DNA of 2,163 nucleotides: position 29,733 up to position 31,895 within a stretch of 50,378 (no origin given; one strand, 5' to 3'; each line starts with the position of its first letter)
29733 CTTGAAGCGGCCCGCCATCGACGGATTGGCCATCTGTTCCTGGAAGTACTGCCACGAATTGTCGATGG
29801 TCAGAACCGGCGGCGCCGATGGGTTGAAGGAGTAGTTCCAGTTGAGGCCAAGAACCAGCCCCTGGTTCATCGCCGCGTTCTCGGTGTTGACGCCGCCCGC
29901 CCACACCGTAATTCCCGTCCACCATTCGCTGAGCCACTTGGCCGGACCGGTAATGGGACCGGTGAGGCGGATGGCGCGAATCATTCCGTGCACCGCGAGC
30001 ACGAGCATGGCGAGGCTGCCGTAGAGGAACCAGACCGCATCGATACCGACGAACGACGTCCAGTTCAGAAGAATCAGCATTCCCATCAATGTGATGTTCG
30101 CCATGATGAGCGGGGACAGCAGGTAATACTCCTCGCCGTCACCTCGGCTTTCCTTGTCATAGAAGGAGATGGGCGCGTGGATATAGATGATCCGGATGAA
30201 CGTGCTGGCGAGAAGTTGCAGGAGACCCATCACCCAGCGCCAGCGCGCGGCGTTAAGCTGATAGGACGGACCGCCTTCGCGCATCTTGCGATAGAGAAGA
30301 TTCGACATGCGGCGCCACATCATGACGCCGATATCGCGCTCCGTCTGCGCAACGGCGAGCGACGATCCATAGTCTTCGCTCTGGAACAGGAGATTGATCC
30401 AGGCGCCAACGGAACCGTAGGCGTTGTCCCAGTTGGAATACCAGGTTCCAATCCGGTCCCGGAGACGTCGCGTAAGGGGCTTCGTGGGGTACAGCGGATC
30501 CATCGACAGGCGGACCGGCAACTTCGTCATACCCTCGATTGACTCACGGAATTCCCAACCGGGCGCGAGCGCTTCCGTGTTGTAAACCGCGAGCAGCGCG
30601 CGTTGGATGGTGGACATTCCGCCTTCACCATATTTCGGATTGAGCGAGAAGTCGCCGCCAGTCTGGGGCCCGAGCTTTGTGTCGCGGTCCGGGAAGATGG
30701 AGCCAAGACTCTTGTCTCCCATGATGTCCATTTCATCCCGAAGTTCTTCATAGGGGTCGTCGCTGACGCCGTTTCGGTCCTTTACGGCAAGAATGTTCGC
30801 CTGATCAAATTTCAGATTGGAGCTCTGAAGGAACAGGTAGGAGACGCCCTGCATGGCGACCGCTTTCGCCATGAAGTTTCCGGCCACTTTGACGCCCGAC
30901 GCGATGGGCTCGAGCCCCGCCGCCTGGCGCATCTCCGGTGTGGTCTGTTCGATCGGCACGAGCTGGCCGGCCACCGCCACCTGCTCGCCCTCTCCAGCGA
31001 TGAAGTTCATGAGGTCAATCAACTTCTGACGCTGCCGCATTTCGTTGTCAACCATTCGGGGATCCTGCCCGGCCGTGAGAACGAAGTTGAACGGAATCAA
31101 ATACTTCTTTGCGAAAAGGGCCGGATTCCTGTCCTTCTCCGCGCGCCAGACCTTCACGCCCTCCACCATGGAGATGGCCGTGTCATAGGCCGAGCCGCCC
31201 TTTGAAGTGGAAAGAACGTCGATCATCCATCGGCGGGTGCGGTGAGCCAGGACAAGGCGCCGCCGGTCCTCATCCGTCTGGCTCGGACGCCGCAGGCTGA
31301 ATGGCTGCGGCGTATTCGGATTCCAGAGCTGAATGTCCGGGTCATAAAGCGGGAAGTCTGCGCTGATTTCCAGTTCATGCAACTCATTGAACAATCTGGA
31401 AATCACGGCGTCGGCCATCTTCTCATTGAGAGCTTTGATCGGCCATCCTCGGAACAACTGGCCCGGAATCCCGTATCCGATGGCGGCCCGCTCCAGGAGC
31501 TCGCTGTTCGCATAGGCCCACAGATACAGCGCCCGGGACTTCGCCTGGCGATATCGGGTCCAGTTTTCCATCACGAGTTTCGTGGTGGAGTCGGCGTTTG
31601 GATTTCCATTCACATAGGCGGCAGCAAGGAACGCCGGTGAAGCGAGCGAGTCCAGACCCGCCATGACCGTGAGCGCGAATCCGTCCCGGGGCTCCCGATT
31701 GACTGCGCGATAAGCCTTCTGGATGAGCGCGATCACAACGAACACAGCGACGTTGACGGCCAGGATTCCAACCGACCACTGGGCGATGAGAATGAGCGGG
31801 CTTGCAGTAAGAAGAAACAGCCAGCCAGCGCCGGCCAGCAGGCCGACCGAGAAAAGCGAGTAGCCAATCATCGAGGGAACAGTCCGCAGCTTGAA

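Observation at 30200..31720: Gene A carries the equivalent, more diverged and shorter, synthase-like domain between its own TM bundles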

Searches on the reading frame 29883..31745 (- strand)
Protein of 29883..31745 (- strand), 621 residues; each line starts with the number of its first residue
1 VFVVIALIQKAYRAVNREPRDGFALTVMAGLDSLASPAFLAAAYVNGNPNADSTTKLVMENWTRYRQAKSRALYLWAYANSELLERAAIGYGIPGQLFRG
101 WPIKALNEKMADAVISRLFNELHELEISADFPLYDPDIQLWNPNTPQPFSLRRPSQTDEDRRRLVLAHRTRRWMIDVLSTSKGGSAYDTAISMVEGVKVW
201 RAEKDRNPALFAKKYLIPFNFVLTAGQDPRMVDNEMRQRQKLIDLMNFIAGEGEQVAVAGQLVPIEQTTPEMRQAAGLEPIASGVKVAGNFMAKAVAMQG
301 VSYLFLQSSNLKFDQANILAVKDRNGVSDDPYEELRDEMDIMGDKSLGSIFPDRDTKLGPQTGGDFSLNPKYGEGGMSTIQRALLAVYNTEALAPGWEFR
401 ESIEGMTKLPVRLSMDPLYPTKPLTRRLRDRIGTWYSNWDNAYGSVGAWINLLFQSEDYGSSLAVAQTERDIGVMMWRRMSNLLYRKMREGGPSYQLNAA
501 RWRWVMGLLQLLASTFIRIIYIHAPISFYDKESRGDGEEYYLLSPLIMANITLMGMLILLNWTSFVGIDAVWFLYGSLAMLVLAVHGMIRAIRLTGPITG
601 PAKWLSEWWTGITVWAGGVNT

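Call 39: search_solved_structures(query=A2, max_evalue=10, show_alignments=3)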
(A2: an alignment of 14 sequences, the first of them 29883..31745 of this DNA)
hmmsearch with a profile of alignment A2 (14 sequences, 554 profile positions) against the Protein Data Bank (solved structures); distinct sequences matched with E-value up to 10: 3.
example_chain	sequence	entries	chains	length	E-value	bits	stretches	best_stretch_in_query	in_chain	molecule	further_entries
4v4n_AT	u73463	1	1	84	0.88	11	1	244-280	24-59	50S ribosomal protein L23P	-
4v6u_BT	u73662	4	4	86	0.92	10.9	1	244-280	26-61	50S ribosomal protein L23P | Large ribosomal subunit protein uL23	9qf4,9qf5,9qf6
6o35_A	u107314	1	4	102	6.2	8.2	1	26-100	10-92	de novo designed WSHC8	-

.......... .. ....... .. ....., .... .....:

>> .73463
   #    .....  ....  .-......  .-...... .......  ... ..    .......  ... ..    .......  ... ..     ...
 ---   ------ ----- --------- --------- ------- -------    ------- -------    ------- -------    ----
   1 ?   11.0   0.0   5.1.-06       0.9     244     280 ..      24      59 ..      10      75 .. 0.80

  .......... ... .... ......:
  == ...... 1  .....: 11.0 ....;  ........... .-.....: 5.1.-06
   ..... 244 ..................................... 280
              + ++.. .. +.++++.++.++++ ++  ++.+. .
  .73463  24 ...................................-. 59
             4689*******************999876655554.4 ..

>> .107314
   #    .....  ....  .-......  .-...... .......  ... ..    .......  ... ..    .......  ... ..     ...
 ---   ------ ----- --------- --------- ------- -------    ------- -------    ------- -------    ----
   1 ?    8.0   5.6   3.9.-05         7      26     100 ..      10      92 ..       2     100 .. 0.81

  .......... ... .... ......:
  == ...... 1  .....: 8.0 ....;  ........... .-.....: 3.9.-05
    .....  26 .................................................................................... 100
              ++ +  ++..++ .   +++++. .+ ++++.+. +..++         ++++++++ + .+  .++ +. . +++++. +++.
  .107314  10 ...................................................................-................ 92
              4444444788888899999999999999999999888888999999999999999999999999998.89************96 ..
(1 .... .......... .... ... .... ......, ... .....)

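Call 40: search_protein_families(library=pfam, alignment_id=A2, max_evalue=10)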
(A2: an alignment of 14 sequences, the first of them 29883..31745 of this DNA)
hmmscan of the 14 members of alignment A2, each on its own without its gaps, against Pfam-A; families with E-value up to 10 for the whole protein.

A. member 1, window:29883-31745:- (621 aa): 1 family
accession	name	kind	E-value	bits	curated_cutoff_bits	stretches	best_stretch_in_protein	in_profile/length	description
PF14145.11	YrhK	-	0.07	13.4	26.1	1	562-591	27-57/58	YrhK-like protein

B. families by the number of members that match (of 14 scanned): 7 families
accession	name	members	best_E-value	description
PF14145.11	YrhK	1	0.07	YrhK-like protein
PF11207.13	DUF2989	1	0.09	Protein of unknown function (DUF2989)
PF17827.6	PrmC_N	1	0.097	PrmC N-terminal domain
PF01931.24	NTPase_I-T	1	0.11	Protein of unknown function DUF84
PF06762.20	LMF1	1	0.15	Lipase maturation factor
PF17147.9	PFOR_II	1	0.19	Pyruvate:ferredoxin oxidoreductase core domain II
PF24243.1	Phage_tail_C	1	0.21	Phage tail tip domain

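Call 54: predict_structure(alignment_id=A3)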
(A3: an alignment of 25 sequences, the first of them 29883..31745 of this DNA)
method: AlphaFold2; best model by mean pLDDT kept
length: 621 residues; sequences in the alignment: 25
mean_pLDDT: 73.4   pTM: 0.77
mean pLDDT of the five models: 73.4, 71.2, 70.2, 70.1, 69.3
residues with pLDDT >= 90: 98; 70-90: 273; 50-70: 209; < 50: 41
segments of 3 or more residues with pLDDT < 50: 358-376, 594-596, 610-621
pLDDT, mean of each block of 10 residues (from residue 1): 74 74 86 86 80 89 77 79 89 72 63 93 95 96 90 94 95 74 74 93 85 79 63 85 92 77 82 82 78 70 66 79 83 91 83 63 40 49 63 63 69 59 60 60 59 62 72 75 73 56 70 76 67 66 65 76 79 71 55 51 54 36 32
secondary structure, 60 per line:
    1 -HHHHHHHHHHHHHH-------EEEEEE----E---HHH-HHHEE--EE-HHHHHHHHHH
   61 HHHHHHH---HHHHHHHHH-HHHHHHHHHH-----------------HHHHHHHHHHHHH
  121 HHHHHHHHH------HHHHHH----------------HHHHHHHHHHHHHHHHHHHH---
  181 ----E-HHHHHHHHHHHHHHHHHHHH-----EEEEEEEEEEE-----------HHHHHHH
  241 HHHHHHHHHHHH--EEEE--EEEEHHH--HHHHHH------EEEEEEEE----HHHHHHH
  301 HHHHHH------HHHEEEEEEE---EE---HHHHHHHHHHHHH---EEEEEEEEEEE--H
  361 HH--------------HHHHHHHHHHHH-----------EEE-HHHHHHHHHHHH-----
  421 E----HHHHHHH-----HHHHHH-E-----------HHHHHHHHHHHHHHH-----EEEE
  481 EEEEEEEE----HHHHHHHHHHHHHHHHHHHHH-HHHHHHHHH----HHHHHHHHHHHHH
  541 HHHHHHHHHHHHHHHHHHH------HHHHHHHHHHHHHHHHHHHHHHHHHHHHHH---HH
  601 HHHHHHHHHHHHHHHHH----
elements in order: H2-15 E23-28 H51-67 H71-79 H81-90 H108-129 H136-141 H158-177 H187-206 E212-222 H234-252 E255-258 E261-264 H270-275 E282-289 H294-306 E316-322 H331-343 E347-357 H377-388 E400-402 H404-415 H426-432 H438-443 H457-471 E477-488 H493-513 H515-523 H528-559 H566-595 H599-617

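Call 56: fold_search(model_id=the predicted structure, library=pdb)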
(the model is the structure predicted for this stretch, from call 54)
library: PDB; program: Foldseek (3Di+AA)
matches with E <= 10: 247; with E <= 0.001: 6
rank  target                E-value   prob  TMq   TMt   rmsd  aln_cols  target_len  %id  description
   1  8vht_A                2.1e-04  1.00  0.33  0.30  14.2       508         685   14  Cryo EM structure of a soybean CesA3 homotrimer (released 2025-01-15)
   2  7wjo_A                3.0e-04  1.00  0.33  0.27  11.8       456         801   12  CryoEM structure of chitin synthase 1 from Phytophthora sojae complexed with nikkomycin Z (released 2022-09-28)
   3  8k52_A                4.8e-04  1.00  0.32  0.27  14.0       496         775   12  Cryo-EM structure of chitin synthase (released 2024-12-04)
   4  8k3x_A                5.0e-04  1.00  0.27  0.25   9.9       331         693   13  S. cerevisiae Chs1 in complex with Nikkomycin Z (released 2023-10-18)
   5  8z0o_B                5.8e-04  1.00  0.32  0.27  11.6       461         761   12  Cryo-EM structure of chitin synthase (released 2024-12-04)
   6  8z0o_A                8.4e-04  1.00  0.30  0.25  11.9       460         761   12  Cryo-EM structure of chitin synthase (released 2024-12-04)
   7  7x06_A                1.1e-03  1.00  0.29  0.24  12.2       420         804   12  CryoEM structure of chitin synthase 1 from Phytophthora sojae complexed with UDP (released 2022-09-28)
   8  8vi0_B                1.3e-03  1.00  0.32  0.28  16.0       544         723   12  Cryo EM structure of a soybean CesA6 homotrimer (released 2025-01-15)
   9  7wjm_A                1.4e-03  1.00  0.32  0.26  12.3       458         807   13  CryoEM structure of chitin synthase 1 from Phytophthora sojae (released 2022-09-28)
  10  9yq4_A                1.6e-03  1.00  0.35  0.42  10.1       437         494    8  Chlorella virus hyaluronan synthase bound to a proofreading UDP-GlcA (released 2025-12-10)
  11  8k3p_A                1.6e-03  1.00  0.27  0.26  12.5       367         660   13  S. cerevisiae Chs1 in complex with polyoxin B (released 2023-10-18)
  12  7wjn_A                1.6e-03  1.00  0.31  0.25  10.5       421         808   12  CryoEM structure of chitin synthase 1 mutant E495A from Phytophthora sojae complexed with UDP-GlcNAc (released 2022-09-28)
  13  7stm_A                2.5e-03  1.00  0.26  0.21  13.9       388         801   13  Chitin Synthase 2 from Candida albicans bound to UDP-GlcNAc (released 2022-07-13)
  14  7stn_A                3.0e-03  1.00  0.24  0.19  14.1       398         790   12  Chitin Synthase 2 from Candida albicans bound to Nikkomycin Z (released 2022-07-13)
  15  8k3u_A                3.3e-03  1.00  0.27  0.28  11.9       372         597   13  S. cerevisiae Chs1 in complex with UDP and GlcNAc (released 2023-09-06)
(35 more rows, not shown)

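Call 62: find_homologous_proteins(query=A3, max_evalue=0.00001)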
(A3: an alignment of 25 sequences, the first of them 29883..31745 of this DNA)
Query A3 (25 sequences): 8000 candidates shared short words with the query, none scored E <= 0.00001.
